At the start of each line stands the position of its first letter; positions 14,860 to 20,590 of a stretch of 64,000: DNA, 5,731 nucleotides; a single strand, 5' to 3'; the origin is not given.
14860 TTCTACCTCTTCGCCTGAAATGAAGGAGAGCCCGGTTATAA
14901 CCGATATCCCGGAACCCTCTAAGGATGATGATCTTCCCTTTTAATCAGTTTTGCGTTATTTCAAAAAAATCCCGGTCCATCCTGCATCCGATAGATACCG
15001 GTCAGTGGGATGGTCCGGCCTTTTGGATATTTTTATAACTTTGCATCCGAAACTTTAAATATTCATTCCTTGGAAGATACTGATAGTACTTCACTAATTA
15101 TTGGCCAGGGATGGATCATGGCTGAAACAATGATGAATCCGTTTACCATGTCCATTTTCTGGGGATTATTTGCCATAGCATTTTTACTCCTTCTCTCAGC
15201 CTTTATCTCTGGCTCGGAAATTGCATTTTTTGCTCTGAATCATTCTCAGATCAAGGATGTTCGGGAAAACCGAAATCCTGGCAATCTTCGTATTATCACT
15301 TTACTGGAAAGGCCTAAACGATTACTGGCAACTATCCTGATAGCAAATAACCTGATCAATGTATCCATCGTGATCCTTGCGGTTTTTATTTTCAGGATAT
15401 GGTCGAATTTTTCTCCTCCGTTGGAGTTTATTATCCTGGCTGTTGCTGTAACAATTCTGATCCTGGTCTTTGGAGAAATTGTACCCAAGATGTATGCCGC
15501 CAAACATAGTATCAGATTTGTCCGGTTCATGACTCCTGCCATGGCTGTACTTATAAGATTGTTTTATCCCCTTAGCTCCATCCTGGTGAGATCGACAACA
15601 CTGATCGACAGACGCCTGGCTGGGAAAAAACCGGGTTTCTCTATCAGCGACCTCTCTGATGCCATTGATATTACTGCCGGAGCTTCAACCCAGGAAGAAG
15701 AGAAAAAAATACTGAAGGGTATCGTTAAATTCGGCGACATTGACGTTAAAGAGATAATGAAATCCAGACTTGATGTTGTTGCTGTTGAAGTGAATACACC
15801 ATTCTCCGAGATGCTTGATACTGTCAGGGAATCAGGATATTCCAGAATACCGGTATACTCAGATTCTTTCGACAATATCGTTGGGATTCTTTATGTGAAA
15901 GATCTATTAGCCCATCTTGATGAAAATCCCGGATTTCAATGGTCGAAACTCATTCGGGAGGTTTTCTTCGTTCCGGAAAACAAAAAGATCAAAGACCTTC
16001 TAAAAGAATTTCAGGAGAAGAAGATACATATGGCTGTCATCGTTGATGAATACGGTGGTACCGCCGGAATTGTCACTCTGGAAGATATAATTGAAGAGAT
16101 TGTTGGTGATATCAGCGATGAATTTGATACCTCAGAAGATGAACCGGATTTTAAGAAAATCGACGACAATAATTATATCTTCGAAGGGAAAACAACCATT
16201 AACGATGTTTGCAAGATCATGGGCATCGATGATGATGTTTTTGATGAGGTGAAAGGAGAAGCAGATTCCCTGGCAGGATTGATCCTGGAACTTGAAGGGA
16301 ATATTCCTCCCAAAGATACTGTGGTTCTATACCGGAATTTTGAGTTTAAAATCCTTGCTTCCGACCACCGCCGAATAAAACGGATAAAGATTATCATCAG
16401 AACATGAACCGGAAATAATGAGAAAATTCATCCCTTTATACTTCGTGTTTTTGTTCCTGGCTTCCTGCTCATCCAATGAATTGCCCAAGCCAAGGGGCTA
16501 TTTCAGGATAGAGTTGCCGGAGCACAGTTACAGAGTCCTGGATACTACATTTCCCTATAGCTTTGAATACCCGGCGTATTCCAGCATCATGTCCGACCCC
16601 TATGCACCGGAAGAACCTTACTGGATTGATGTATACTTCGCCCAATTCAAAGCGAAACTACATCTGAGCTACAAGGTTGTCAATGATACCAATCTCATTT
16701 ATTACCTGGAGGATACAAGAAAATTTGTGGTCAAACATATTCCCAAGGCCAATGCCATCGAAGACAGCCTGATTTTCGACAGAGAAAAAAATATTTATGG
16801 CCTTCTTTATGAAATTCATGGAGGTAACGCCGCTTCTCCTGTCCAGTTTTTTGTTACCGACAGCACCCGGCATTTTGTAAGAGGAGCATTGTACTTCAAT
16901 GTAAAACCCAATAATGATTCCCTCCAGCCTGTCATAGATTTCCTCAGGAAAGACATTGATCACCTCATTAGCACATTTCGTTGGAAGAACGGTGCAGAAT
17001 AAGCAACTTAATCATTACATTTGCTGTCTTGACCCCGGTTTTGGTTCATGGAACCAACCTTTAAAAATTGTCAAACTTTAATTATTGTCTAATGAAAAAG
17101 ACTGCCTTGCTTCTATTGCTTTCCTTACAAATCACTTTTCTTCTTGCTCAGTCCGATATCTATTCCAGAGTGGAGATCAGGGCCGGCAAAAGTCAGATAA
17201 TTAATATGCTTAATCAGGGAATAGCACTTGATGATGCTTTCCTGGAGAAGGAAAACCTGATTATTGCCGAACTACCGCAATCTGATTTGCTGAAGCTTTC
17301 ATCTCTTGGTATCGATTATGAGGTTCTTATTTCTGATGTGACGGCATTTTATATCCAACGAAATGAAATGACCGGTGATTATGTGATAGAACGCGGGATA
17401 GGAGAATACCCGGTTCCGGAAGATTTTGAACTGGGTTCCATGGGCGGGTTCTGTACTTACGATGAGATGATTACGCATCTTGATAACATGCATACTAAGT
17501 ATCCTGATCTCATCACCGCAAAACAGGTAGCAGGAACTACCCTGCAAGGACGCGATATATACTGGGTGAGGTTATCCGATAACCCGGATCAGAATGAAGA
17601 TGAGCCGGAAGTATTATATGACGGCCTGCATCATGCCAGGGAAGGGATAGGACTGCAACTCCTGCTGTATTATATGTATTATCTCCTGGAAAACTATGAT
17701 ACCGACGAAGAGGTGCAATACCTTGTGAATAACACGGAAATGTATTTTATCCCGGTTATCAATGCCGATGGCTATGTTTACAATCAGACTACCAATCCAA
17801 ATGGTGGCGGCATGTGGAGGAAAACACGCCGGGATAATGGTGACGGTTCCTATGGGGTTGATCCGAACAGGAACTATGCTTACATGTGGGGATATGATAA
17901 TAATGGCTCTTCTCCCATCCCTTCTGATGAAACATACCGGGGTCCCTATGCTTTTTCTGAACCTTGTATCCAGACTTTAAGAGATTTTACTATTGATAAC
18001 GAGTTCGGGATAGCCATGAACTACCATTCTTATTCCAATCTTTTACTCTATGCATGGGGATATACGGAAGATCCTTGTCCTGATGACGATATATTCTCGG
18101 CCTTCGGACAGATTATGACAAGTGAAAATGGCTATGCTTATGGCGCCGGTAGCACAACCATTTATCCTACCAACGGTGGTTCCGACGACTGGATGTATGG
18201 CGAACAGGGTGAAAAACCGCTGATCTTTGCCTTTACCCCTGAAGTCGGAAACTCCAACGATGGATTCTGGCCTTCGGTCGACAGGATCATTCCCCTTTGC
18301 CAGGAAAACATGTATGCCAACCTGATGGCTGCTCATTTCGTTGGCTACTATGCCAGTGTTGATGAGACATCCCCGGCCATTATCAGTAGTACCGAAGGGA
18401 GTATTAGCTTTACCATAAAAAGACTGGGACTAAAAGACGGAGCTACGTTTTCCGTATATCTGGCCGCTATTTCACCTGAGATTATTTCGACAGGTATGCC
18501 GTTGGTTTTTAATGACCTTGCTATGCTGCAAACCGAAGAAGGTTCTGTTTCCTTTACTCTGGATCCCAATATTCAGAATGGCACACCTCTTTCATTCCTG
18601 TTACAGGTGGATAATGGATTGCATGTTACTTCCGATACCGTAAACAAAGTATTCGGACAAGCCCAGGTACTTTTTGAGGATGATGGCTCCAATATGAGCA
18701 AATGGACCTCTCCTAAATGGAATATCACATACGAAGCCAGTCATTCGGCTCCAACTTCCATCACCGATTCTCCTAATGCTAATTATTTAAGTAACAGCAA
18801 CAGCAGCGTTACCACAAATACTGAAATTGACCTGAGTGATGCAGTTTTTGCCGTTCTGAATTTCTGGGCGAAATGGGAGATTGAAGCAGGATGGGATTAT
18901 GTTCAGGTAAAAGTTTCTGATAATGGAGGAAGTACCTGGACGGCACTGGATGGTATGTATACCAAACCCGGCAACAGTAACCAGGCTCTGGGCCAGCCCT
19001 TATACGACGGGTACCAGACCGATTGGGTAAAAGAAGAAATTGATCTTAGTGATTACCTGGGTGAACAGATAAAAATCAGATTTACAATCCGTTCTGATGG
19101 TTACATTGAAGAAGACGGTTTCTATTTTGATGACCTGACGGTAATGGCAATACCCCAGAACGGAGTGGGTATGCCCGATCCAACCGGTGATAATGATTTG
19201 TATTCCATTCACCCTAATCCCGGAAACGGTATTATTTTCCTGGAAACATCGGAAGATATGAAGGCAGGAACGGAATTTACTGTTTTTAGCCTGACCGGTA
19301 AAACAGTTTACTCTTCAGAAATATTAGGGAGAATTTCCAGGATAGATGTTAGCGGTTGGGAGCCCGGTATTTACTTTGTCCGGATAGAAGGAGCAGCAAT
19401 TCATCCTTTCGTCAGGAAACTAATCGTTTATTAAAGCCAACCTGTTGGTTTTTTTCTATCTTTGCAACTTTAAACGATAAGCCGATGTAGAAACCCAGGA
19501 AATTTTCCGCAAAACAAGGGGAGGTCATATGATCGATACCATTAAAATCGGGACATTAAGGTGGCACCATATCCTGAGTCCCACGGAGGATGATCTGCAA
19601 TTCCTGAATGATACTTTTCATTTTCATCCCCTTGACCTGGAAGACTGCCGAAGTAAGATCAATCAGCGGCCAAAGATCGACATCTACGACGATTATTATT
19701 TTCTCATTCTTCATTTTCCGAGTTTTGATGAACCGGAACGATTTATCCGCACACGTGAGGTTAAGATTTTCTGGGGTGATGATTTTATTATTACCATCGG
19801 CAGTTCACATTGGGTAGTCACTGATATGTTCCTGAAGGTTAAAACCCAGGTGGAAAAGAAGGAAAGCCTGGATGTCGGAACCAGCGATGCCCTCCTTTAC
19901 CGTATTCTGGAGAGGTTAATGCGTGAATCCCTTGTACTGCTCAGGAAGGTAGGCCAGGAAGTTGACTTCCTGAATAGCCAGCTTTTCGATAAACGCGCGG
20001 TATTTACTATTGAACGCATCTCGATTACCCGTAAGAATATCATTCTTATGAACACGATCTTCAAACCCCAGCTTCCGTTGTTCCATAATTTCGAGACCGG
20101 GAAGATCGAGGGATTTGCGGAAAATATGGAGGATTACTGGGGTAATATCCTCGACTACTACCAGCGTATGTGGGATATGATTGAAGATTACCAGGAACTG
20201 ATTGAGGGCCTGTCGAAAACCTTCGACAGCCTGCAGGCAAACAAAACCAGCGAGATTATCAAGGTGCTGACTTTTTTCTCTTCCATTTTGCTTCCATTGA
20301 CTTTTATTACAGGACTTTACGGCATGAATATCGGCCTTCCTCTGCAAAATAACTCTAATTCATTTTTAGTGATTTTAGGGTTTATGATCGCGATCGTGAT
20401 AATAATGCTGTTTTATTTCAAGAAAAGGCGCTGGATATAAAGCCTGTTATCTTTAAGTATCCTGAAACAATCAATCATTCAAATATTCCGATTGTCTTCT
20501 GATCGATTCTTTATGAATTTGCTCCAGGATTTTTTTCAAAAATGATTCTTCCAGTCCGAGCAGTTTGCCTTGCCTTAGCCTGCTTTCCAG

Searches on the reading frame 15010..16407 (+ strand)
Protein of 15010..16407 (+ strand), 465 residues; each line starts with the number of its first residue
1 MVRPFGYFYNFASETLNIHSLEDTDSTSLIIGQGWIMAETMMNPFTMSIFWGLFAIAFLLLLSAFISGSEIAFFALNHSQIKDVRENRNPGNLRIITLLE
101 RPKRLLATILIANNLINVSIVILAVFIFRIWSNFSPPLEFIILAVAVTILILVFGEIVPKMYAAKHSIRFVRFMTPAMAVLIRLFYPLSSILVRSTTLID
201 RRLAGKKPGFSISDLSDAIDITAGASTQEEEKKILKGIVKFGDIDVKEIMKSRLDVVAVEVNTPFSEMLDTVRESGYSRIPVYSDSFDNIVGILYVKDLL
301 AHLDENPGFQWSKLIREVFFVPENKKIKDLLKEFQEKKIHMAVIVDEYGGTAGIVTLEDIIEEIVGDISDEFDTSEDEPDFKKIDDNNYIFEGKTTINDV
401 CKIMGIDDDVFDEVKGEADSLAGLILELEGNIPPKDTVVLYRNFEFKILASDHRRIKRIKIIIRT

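Call 39: search_protein_families(library=pfam, proteins=[window:15010-16407:+], max_evalue=0.00001)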
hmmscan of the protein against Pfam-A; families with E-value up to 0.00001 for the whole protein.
window:15010-16407:+ (465 aa): 3 families
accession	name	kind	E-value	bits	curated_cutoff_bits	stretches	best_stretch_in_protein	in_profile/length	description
PF01595.25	CNNM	-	1.1e-37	129.8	28.4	1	55-209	2-158/181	Cyclin M transmembrane N-terminal domain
PF00571.33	CBS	-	3.8e-21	75.6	24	2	316-365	7-56/57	CBS domain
PF03471.22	CorC_HlyC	-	1.4e-16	60.7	27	1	383-462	2-78/81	Transporter associated domain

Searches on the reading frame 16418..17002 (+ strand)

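Call 39: search_protein_families(library=pfam, proteins=[window:16418-17002:+], max_evalue=0.00001)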
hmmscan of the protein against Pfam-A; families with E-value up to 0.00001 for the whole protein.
window:16418-17002:+ (194 aa): 1 family
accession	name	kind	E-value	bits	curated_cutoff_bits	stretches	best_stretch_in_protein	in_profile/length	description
PF25593.1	GldD_lipo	-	2e-66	223.5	27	1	19-189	2-170/170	Gliding motility lipoprotein GldD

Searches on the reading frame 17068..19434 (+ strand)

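Call 39: search_protein_families(library=pfam, proteins=[window:17068-19434:+], max_evalue=0.00001)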
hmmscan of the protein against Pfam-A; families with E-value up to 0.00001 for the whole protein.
window:17068-19434:+ (788 aa): 3 families
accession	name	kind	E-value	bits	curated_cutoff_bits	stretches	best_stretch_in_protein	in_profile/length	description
PF00246.29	Peptidase_M14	-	4.4e-72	243.5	21.6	1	135-416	2-285/286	Zinc carboxypeptidase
PF20773.4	InhA-like_MAM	-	9.4e-21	74.6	26.9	1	575-693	43-163/191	Immune inhibitor A-like, MAM domain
PF18962.6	Por_Secre_tail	-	8.9e-10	39.2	27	1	714-787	1-75/75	Secretion system C-terminal sorting domain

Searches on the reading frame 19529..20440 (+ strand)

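Call 39: search_protein_families(library=pfam, proteins=[window:19529-20440:+], max_evalue=0.00001)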
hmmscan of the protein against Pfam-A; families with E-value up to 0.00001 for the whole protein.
window:19529-20440:+ (303 aa): 1 family
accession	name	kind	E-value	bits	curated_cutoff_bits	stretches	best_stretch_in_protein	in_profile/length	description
PF01544.23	CorA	-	7.2e-53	180.2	27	1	10-299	4-292/292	CorA-like Mg2+ transporter protein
